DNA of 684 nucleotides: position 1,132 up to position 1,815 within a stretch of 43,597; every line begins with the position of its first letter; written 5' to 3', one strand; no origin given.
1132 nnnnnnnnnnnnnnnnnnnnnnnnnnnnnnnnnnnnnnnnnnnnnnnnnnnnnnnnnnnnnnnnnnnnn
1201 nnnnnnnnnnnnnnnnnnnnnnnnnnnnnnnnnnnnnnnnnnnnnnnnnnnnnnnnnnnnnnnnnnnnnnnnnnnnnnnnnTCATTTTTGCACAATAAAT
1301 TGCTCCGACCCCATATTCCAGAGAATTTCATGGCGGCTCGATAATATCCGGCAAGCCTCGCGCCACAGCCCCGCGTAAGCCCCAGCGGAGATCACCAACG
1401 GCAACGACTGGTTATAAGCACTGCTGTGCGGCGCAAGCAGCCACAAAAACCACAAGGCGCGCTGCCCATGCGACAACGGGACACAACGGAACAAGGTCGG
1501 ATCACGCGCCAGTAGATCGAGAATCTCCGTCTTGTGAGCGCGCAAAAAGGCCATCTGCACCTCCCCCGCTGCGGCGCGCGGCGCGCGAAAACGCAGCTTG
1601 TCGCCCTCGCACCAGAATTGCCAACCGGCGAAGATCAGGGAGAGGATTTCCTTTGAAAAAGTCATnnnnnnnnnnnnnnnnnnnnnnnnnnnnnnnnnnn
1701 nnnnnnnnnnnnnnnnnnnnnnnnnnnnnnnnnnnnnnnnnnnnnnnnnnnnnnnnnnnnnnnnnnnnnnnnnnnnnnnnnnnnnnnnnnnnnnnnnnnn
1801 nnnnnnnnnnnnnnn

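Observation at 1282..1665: Decapitated NRPS: TubC-type docking domain and condensation-domain start truncated at a repeat junction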

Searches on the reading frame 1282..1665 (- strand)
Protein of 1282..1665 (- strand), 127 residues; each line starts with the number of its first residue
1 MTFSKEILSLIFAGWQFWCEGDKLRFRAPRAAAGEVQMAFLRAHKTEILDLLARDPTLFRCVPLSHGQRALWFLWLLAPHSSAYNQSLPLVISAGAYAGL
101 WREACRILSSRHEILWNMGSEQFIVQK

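Call 5: search_protein_families(library=pfam, proteins=[window:1282-1665:-], max_evalue=0.01)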
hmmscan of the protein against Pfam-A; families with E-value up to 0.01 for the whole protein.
window:1282-1665:- (127 aa): 2 families
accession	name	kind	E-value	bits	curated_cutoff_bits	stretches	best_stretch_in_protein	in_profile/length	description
PF18563.6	TubC_N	-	6.7e-06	26.6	26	1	16-52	14-50/52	TubC N-terminal docking domain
PF00668.25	Condensation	-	0.00016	21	30.6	1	62-115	5-58/456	Condensation domain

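Call 7: find_encoding_contigs(protein=window:1282-1665:-, flank=10000, max_places=10)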
Protein window:1282-1665:- (127 aa): no gene with exactly this product is on record in the collection.

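Call 8: find_homologous_proteins(query=window:1321-1665:-)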
Query seq(115 aa) (115 aa): 1 proteins with E <= 0.001 among 19 candidates.
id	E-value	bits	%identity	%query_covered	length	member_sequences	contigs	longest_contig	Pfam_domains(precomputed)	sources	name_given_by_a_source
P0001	7.5e-72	257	100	100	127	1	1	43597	PF18563.7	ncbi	-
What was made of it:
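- On β-hairpin docking domain (TubC_N, PF18563): PF18563 is also precomputed for this protein in the database (call 8).
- Tried and rejected: It found only itself (call 8).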

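Call 18: search_protein_representatives(protein=window:1282-1665:-)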
Query: 127 residues. Proteins with E-value up to 0.001 (for the whole library): 2334; up to 1e-10: 260; up to 1e-30: 1. The best 150 are listed.
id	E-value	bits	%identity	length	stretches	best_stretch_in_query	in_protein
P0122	6.5e-63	226.6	91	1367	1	1-116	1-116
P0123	2.1e-28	115.0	57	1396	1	10-115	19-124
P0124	5.2e-28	113.7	50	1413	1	9-116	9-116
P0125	6.8e-27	110.1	37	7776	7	50-115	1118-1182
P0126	8.0e-26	106.6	49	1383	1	9-116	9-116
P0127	6.9e-25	103.6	47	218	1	9-115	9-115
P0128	1.1e-24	103.0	47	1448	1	8-116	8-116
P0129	2.2e-24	102.0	37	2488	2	7-116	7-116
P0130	5.9e-24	100.6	43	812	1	4-115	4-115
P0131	7.7e-24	100.2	46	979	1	2-115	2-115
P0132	1.1e-23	99.7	49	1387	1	4-115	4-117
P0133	1.7e-23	99.1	51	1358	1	12-115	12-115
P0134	2.1e-23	98.8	38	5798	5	62-116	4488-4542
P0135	3.0e-23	98.3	44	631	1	10-117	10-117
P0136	3.4e-23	98.1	51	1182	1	9-115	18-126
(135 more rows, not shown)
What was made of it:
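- Tried and rejected: The exhaustive search was needed to find relatives (call 18).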

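Call 22: find_homologous_proteins(query=P0122, max_evalue=1e-100)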
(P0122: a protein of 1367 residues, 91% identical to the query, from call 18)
Query P0122 (1367 aa): 2558 proteins with E <= 1e-100 among 8000 candidates; the best 120 are listed.
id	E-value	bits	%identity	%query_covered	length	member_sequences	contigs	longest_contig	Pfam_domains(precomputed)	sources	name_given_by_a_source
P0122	0.0e+0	3063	100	100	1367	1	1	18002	PF00668.26,PF00550.32,PF12697.14,PF00501.35,PF13193.13,PF00975.27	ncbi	-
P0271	0.0e+0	2803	92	100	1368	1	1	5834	PF00668.26,PF00550.32,PF00501.35,PF13193.13,PF00561.27,PF00975.27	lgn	-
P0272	0.0e+0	1732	61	100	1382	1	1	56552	PF00668.26,PF00550.32,PF12697.14,PF00501.35,PF13193.13,PF00561.27,PF00975.27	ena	-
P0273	0.0e+0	1680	61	95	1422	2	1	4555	PF00668.26,PF00550.32,PF00501.35,PF13193.13,PF00561.27,PF00975.27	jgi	jgi:amino acid adenylation domain-containing protein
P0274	0.0e+0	1259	47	100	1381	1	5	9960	PF00668.26,PF00550.32,PF12697.14,PF18563.7,PF00501.35,PF13193.13,PF00975.27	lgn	-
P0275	0.0e+0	1209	39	95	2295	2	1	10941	PF00668.26,PF00550.32,PF12697.14,PF00501.35,PF13193.13,PF00975.27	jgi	jgi:amino acid adenylation domain-containing protein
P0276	0.0e+0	1191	47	99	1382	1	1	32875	PF00668.26,PF00550.32,PF18563.7,PF00501.35,PF13193.13,PF00975.27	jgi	-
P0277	0.0e+0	1187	47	100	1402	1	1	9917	PF00668.26,PF00550.32,PF18563.7,PF00501.35,PF13193.13,PF00975.27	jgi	-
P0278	0.0e+0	1180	46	99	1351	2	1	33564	PF00668.26,PF00550.32,PF18563.7,PF00501.35,PF13193.13,PF00561.27,PF00975.27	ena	-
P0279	0.0e+0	1177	39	77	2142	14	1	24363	PF00668.26,PF00550.32,PF00501.35,PF13193.13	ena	-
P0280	0.0e+0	1169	40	77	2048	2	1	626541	PF00668.26,PF00550.32,PF00501.35,PF13193.13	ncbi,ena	-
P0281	0.0e+0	1167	35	75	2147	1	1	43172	PF00668.26,PF00550.32,PF00501.35,PF13193.13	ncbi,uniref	ncbi:amino acid adenylation domain-containing protein [Microcoleus sp. A003_D6]|uniref:amino acid ad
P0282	0.0e+0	1159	35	79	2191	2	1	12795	PF00668.26,PF00550.32,PF18563.7,PF00501.35,PF13193.13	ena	-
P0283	0.0e+0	1152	41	73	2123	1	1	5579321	PF00668.26,PF00550.32,PF00501.35,PF13193.13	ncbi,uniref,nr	ncbi:amino acid adenylation domain-containing protein [Pseudomonas sp. HR96]|uniref:non-ribosomal pe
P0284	0.0e+0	1144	36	95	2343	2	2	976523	PF00668.26,PF00550.32,PF00501.35,PF13193.13,PF00975.27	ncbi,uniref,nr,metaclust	ncbi:amino acid adenylation domain-containing protein [Myxococcus fulvus]|uniref:Amino acid adenylat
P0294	0.0e+0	1129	38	78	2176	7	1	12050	PF00668.26,PF00550.32,PF18563.7,PF00501.35,PF13193.13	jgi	jgi:amino acid adenylation domain-containing protein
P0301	0.0e+0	1119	46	100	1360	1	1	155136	PF00668.26,PF00550.32,PF18563.7,PF00501.35,PF13193.13,PF00975.27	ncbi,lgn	ncbi:MAG: condensation domain-containing protein [Vicinamibacterales bacterium]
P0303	0.0e+0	1118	46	100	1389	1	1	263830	PF00668.26,PF00550.32,PF18563.7,PF00501.35,PF13193.13,PF00975.27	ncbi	ncbi:amino acid adenylation domain-containing protein [Azospirillum sp. sgz302134]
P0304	0.0e+0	1117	46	99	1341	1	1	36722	PF00668.26,PF00550.32,PF18563.7,PF00501.35,PF13193.13,PF00975.27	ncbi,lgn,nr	ncbi:MAG: amino acid adenylation domain-containing protein [Vicinamibacterales bacterium]|nr:amino a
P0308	0.0e+0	1113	38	78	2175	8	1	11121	PF00668.26,PF00550.32,PF18563.7,PF00501.35,PF13193.13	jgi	-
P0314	0.0e+0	1104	45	100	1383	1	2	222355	PF00668.26,PF00550.32,PF12697.14,PF18563.7,PF00501.35,PF13193.13,PF00561.27,PF00975.27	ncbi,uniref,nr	ncbi:non-ribosomal peptide synthetase [Polyangium jinanense]|uniref:Amino acid adenylation domain-co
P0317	0.0e+0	1101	43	99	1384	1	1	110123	PF00668.26,PF00550.32,PF12697.14,PF18563.7,PF00501.35,PF13193.13,PF00975.27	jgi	jgi:amino acid adenylation domain-containing protein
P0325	0.0e+0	1095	43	100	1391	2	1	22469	PF00668.26,PF00550.32,PF18563.7,PF00501.35,PF13193.13,PF00975.27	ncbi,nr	ncbi:MAG: amino acid adenylation domain-containing protein [Candidatus Promineifilaceae bacterium]|n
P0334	0.0e+0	1090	48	98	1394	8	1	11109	PF00668.26,PF00550.32,PF18563.7,PF00501.35,PF13193.13,PF00975.27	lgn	-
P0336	0.0e+0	1088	42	100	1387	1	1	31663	PF00668.26,PF00550.32,PF12697.14,PF18563.7,PF00501.35,PF13193.13,PF00975.27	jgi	jgi:amino acid adenylation domain-containing protein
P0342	0.0e+0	1083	32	83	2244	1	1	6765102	PF00668.26,PF00550.32,PF18563.7,PF00501.35,PF13193.13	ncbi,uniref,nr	ncbi:non-ribosomal peptide synthetase [Nostoc sp. TCL26-01]|uniref:non-ribosomal peptide synthetase 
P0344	0.0e+0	1081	46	100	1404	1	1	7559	PF00668.26,PF00550.32,PF18563.7,PF00501.35,PF13193.13,PF00975.27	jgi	-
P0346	0.0e+0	1079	35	79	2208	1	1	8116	PF00668.26,PF00550.32,PF18563.7,PF00501.35,PF13193.13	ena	-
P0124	0.0e+0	1077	43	100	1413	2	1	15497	PF00668.26,PF00550.32,PF18563.7,PF00501.35,PF13193.13,PF00975.27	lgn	-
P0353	0.0e+0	1073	46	98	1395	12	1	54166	PF00668.26,PF00550.32,PF18563.7,PF00501.35,PF13193.13,PF00975.27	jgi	jgi:amino acid adenylation domain-containing protein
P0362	0.0e+0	1064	46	97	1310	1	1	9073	PF00668.26,PF00550.32,PF18563.7,PF00501.35,PF13193.13,PF00975.27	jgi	-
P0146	0.0e+0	1062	43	99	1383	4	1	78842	PF00668.26,PF00550.32,PF18563.7,PF00501.35,PF13193.13,PF00975.27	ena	-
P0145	0.0e+0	1054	43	100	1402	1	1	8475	PF00668.26,PF00550.32,PF12697.14,PF18563.7,PF00501.35,PF13193.13,PF00561.27,PF00975.27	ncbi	-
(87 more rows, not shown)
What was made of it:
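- P0122 and P0271 are each single-member clusters (call 22).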

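Call 23: find_encoding_contigs(protein=P0122, flank=10000, max_places=4)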
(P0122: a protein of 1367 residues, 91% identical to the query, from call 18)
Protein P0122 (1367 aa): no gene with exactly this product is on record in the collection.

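Call 24: find_encoding_contigs(protein=P0271, flank=10000, max_places=4)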
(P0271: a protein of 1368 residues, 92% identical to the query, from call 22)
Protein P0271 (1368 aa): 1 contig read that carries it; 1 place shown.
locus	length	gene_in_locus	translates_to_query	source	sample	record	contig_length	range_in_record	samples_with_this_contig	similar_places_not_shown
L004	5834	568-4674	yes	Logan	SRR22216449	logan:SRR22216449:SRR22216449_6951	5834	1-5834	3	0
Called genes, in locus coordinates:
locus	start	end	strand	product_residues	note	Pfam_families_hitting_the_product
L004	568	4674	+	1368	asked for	PF00668:Condensation, PF00501:AMP-binding, PF13193:AMP-binding_C, PF00550:PP-binding, PF00561:Abhydrolase_1 (faint), PF00975:Thioesterase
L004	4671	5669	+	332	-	PF08100:Dimerisation, PF00891:Methyltransf_2, PF08242:Methyltransf_12 (weak)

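Call 31: find_related_loci(query=P0122, collection=genome_contigs, flank=10000)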
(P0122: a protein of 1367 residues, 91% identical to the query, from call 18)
Query P0122 (1367 aa) in genome_contigs; peptide patterns used: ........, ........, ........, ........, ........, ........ (x = any residue, [..] = any of these).
30 stretches matched a pattern; 7 encode a relative of the query (tblastn E <= 1e-3); 7 distinct loci.
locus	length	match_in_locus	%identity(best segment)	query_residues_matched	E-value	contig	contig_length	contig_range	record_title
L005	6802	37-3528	38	62-1125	0e+0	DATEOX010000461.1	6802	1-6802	MAG TPA_asm: Thermoanaerobaculia bacterium isolate SMAG_U9006 k141_1684310, whole genome shotgun sequence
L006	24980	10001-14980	36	23-1102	1e-175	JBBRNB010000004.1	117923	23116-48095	MAG: Thermoanaerobaculia bacterium isolate La1_metabat2.109 LA1C_B2.109_k141_338752L_117923_cov_131.9580, whole genome s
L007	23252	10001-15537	36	63-1137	2e-174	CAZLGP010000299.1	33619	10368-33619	MAG TPA_asm: uncultured Thermoanaerobaculia bacterium isolate binchicken_co31_43 genome assembly, contig: k141_591027, w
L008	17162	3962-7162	37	57-1086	2e-173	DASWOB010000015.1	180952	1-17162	MAG TPA_asm: Thermoanaerobaculia bacterium isolate SMAG_U3429 k141_165360, whole genome shotgun sequence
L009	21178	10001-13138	33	74-1102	1e-137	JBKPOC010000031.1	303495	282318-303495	MAG: Acidobacteriota bacterium isolate GS_HAYS_MAG_00024 GS_HAYS_000000893096, whole genome shotgun sequence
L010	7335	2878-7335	36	55-945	6e-129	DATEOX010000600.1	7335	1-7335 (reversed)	MAG TPA_asm: Thermoanaerobaculia bacterium isolate SMAG_U9006 k141_1357929, whole genome shotgun sequence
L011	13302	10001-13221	42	510-1213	2e-84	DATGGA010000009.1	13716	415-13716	MAG TPA_asm: Burkholderiales bacterium isolate SMAG_U9742 k141_148308, whole genome shotgun sequence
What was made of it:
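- Tried and rejected: Genome scan with P0122 (call 31).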

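Call 35: find_encoding_contigs(protein=P0388, flank=10000, max_places=6)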
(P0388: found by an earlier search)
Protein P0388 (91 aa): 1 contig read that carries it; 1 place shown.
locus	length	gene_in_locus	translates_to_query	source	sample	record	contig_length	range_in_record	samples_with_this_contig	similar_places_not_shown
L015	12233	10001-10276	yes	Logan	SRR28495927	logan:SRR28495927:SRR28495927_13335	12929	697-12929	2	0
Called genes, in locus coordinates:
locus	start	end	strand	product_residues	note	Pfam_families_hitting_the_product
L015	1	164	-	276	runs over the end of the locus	PF00288:GHMP_kinases_N, PF08544:GHMP_kinases_C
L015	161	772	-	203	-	PF03550:LolB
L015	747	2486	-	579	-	PF21033:RMD1-3 (faint), PF13428:TPR_14 (faint), PF13429:TPR_15 (faint), PF13371:TPR_9 (faint), PF14559:TPR_19 (weak), PF14559:TPR_19, PF13432:TPR_16 (weak), PF13424:TPR_12 (weak), +14 more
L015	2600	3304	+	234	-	PF00005:ABC_tran, PF13304:AAA_21 (faint)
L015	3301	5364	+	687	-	PF12679:ABC2_membrane_2, PF12698:ABC2_membrane_3, PF23357:DUF7088, PF09822:ABC_transp_aux, PF14258:DUF4350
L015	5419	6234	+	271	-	PF01149:Fapy_DNA_glyco, PF06831:H2TH, PF06827:zf-FPG_IleRS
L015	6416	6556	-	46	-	-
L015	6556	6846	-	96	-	PF03869:Arc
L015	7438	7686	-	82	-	PF13560:HTH_31, PF01381:HTH_3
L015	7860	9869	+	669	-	PF13385:Laminin_G_3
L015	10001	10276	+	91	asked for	PF04365:BrnT_toxin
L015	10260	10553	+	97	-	PF14384:BrnA_antitoxin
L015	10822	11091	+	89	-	PF10387:DUF2442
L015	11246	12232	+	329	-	?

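Call 47: search_protein_families(library=pfam, proteins=[L015:10822-11091:+], max_evalue=10)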
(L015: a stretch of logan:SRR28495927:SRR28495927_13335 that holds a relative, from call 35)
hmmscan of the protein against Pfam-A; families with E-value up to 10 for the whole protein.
L015:10822-11091:+ (89 aa): 1 family
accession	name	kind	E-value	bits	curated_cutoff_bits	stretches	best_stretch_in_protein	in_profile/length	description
PF10387.14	DUF2442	-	1.1e-17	64.4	23.9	1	13-79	2-70/72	Protein of unknown function (DUF2442)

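Call 48: search_protein_families(library=ncbifam, proteins=[window:1282-1665:-, P0122], max_evalue=0.01)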
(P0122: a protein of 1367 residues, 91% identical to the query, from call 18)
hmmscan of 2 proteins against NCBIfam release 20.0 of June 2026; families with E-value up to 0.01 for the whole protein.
window:1282-1665:- (127 aa): 1 family
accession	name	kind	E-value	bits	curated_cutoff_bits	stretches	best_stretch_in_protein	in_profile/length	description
NF004282.0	PRK05691.1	subfamily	2.2e-05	20.7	4090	1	60-115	1727-1782/4334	non-ribosomal peptide synthase/polyketide synthase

P0122 (1367 aa): 110 families (the best 25 are shown)
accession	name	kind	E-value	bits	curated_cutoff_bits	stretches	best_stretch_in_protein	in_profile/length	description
NF004282.0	PRK05691.1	subfamily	2.2e-181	604.8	4090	1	26-1087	641-1706/4334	non-ribosomal peptide synthase/polyketide synthase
NF047350.1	aureusi_NRPS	equivalog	4.8e-137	458.2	2500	2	516-1087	421-976/2373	aureusimine non-ribosomal peptide synthetase AusA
NF038078.1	NRPS_MxcG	equivalog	1.3e-103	347.4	2300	1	61-1088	4-1043/1442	myxochelin non-ribosomal peptide synthetase MxcG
NF041803.1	NRPS_SolG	exception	1.1e-101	341.1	2200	1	68-1084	118-1153/1163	solanimycin non-ribosomal peptide synthetase SolG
TIGR01733.1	AA-adenyl-dom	subfamily_domain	7.1e-101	338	317.4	1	535-932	1-409/409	amino acid adenylation domain-containing protein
NF007605.2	PRK10252.1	equivalog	1.2e-99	334.4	2400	1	62-1213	4-1171/1292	enterobactin non-ribosomal peptide synthetase EntF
TIGR01734.1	D-ala-DACP-lig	equivalog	1.5e-71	241.5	559.85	1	512-1000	4-499/504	D-alanine--poly(phosphoribitol) ligase subunit DltA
NF003417.0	PRK04813.1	subfamily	5.3e-71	239.7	476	1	512-999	7-499/505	D-alanine--poly(phosphoribitol) ligase subunit DltA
TIGR03443.1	alpha_am_amid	equivalog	1.1e-54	185.4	1030.1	3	879-1084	678-915/1390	L-aminoadipate-semialdehyde dehydrogenase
TIGR03098.1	ligase_PEP_1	hypoth_equivalog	3.2e-52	177.7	592.35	1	510-1001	2-516/517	acyl-CoA ligase (AMP-forming), exosortase A system-associated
NF004837.0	PRK06187.1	subfamily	3.9e-51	173.9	476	2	649-1003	169-522/531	long-chain-fatty-acid--CoA ligase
NF004511.1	PRK05852.1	equivalog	1.1e-43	149.6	650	1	519-1001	10-502/505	FadD7 family fatty acid--CoA ligase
TIGR01923.1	menE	equivalog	2.2e-36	125.7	330.15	1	535-997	1-440/442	o-succinylbenzoate--CoA ligase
NF004814.0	PRK06164.1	equivalog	3.7e-34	118.2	677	2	630-1007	161-534/540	acyl-CoA synthetase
NF052269.1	Staph_lig_FadD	equivalog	4.1e-34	117.8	650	1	532-1003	26-493/499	long-chain-fatty-acid--CoA ligase FadD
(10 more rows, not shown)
